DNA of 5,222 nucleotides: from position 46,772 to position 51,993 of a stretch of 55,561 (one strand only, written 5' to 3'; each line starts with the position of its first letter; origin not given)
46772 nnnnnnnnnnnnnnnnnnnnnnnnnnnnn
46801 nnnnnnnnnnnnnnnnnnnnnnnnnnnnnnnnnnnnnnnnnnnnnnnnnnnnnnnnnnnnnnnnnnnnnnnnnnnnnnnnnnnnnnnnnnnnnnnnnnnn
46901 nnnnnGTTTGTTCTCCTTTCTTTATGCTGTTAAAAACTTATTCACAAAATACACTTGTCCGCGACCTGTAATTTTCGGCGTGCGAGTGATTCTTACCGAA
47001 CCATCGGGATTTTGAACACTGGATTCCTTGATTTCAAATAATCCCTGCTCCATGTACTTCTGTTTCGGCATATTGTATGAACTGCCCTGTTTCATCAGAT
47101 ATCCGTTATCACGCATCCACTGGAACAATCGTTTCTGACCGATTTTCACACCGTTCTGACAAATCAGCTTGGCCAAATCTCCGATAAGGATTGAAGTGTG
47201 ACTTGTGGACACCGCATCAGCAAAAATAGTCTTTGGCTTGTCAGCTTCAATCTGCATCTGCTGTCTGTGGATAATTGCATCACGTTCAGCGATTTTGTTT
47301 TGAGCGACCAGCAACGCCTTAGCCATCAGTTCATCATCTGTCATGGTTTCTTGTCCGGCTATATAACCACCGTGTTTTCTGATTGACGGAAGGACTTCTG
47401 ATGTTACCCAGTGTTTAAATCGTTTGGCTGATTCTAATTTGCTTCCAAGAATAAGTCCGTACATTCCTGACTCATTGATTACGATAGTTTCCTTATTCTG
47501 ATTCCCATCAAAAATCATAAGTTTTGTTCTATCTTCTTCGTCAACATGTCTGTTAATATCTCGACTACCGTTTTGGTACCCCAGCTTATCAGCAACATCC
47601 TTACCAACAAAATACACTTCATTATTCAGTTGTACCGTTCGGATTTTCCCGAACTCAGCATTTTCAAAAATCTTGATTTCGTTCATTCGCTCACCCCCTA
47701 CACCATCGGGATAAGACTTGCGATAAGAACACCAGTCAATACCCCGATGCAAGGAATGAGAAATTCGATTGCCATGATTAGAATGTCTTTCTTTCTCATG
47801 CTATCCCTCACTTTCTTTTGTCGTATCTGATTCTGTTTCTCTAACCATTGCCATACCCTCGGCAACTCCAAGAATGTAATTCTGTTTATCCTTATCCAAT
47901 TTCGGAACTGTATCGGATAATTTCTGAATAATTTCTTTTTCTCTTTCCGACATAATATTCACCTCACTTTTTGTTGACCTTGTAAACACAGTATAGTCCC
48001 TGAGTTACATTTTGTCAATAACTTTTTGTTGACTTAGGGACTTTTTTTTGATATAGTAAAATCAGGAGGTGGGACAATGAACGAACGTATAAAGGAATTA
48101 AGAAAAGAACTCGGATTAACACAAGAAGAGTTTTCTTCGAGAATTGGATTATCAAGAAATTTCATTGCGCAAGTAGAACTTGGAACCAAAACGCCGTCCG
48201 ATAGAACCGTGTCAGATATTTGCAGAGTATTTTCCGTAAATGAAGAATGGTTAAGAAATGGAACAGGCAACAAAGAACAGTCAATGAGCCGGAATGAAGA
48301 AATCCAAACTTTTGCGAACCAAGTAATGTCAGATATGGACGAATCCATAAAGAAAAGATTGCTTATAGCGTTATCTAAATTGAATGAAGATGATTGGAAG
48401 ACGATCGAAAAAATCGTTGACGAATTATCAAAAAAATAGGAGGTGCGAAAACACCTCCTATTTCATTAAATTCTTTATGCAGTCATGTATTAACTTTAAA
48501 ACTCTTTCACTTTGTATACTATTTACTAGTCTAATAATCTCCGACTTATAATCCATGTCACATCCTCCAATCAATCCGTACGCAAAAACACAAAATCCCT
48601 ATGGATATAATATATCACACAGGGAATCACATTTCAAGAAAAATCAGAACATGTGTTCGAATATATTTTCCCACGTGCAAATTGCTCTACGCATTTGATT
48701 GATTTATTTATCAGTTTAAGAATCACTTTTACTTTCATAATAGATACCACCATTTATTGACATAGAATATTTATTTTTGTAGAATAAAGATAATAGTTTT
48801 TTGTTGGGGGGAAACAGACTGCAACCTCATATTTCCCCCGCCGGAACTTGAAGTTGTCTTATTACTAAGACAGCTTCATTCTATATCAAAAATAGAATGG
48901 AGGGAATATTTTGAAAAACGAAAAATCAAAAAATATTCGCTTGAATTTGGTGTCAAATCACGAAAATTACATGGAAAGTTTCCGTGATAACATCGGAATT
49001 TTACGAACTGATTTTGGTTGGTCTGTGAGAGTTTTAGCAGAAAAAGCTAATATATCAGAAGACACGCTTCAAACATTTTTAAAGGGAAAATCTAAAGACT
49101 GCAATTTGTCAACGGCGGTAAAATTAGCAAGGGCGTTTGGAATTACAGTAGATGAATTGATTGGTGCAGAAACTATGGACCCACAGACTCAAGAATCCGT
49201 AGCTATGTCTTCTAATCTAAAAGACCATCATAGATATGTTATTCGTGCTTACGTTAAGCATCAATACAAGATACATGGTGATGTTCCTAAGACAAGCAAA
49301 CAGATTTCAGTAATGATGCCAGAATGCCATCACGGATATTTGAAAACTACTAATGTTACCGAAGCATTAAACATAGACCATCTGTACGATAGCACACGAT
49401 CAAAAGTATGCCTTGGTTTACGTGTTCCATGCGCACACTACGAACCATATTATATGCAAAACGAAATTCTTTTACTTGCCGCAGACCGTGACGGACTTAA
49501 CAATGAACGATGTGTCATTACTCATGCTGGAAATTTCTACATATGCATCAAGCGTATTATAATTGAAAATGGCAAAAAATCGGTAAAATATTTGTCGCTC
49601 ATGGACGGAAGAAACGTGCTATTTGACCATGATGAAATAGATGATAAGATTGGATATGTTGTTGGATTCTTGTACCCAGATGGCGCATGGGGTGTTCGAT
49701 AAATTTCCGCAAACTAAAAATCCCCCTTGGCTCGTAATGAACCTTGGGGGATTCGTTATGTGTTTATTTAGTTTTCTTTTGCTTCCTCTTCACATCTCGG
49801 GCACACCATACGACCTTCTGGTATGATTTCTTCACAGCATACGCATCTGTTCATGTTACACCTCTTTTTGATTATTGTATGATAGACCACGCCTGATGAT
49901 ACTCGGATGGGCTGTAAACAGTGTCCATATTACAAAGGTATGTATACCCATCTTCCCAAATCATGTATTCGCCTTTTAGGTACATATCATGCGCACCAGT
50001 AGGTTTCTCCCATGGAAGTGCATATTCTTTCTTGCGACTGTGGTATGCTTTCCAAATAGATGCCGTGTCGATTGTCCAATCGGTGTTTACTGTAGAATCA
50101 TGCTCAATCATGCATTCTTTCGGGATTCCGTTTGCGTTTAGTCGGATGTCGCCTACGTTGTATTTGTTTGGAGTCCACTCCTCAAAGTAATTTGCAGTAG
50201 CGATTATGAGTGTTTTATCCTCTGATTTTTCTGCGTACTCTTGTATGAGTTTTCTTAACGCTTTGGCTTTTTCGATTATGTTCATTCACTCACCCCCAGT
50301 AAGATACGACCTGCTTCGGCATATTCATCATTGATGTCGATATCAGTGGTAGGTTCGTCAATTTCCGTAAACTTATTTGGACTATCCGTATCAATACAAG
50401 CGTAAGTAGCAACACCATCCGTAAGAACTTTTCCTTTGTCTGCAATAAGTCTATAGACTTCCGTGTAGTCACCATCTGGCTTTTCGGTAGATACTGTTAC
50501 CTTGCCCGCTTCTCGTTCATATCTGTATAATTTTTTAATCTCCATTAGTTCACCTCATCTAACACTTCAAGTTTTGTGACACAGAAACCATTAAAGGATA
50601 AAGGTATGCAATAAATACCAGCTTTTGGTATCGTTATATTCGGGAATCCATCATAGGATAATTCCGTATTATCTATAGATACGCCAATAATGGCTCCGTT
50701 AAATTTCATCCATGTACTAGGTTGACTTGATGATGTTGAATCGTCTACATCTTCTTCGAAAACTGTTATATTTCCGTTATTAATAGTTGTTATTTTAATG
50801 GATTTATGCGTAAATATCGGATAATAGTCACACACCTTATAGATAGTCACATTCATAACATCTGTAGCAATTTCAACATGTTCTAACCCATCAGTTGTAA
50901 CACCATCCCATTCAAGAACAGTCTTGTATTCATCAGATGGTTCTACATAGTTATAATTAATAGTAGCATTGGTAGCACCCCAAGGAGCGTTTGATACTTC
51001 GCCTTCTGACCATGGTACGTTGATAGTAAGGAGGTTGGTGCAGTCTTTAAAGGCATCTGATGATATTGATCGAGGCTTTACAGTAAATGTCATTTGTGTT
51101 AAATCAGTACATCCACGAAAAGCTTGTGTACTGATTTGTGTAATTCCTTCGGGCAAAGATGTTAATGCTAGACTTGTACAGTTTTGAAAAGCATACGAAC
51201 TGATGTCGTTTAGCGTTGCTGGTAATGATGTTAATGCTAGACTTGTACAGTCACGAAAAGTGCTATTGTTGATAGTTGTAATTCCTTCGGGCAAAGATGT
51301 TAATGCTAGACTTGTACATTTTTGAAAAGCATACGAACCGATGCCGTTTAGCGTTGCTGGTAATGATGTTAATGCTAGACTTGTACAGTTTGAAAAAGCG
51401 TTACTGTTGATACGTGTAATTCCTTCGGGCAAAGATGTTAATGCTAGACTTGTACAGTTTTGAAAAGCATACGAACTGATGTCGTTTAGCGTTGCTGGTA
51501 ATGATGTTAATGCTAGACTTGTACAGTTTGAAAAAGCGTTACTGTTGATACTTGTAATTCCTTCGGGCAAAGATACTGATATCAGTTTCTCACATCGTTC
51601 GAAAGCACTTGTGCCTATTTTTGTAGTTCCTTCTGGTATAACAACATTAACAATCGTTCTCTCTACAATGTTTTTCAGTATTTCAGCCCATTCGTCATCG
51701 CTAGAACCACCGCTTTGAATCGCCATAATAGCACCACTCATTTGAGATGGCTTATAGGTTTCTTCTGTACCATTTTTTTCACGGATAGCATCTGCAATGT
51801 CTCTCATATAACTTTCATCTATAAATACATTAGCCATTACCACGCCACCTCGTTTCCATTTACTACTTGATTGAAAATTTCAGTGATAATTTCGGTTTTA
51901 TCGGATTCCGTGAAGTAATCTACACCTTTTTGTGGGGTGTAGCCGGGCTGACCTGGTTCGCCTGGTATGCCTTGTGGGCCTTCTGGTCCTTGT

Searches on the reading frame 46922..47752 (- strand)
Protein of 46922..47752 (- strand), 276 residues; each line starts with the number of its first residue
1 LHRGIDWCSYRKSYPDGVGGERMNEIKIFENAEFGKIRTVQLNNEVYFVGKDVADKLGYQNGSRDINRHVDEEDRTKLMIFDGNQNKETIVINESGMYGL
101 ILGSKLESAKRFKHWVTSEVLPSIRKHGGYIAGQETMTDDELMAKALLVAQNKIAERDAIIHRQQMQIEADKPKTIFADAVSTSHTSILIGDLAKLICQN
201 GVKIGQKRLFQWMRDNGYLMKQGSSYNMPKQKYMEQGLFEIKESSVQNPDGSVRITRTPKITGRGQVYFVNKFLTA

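Call 74: search_protein_families(library=pfam, proteins=[window:46922-47752:-], max_evalue=0.0001)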
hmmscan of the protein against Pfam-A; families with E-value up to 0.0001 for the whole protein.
window:46922-47752:- (276 aa): 2 families
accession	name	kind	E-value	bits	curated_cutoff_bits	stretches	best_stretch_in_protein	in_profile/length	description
PF03374.19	ANT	-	4.4e-34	117.5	25.3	1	166-274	2-106/108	Phage antirepressor protein KilAC domain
PF02498.22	Bro-N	-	2.3e-25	89.4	25.6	1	36-122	1-96/96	BRO family, N-terminal domain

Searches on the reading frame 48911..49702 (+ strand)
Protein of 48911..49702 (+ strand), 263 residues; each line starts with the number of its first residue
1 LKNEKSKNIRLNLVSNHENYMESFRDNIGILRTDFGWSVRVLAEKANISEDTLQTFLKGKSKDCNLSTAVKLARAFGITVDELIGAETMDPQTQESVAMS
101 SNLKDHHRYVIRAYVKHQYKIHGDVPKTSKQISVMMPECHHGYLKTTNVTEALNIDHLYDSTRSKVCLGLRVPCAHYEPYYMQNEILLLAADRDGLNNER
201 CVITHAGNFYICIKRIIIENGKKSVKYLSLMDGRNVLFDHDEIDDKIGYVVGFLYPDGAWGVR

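Call 74: search_protein_families(library=pfam, proteins=[window:48911-49702:+], max_evalue=0.0001)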
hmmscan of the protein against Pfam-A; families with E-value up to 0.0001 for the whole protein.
window:48911-49702:+ (263 aa): 2 families
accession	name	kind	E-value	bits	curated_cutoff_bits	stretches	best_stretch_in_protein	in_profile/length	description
PF13443.12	HTH_26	-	4.5e-09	36.9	22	1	34-87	8-61/63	Cro/C1-type HTH DNA-binding domain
PF01381.28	HTH_3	-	2e-06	28.2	23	1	31-83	4-55/55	Helix-turn-helix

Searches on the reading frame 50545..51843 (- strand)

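Call 74: search_protein_families(library=pfam, proteins=[window:50545-51843:-], max_evalue=0.0001)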
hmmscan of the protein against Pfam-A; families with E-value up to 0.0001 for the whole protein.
window:50545-51843:- (432 aa): 2 families
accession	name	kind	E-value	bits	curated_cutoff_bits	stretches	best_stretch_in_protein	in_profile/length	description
PF13306.12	LRR_5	-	3.8e-55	185.6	27.7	2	64-179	13-126/127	BspA type Leucine rich repeat region (6 copies)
PF13855.12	LRR_8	-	7.7e-08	32.4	27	0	74-110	14-51/61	Leucine rich repeat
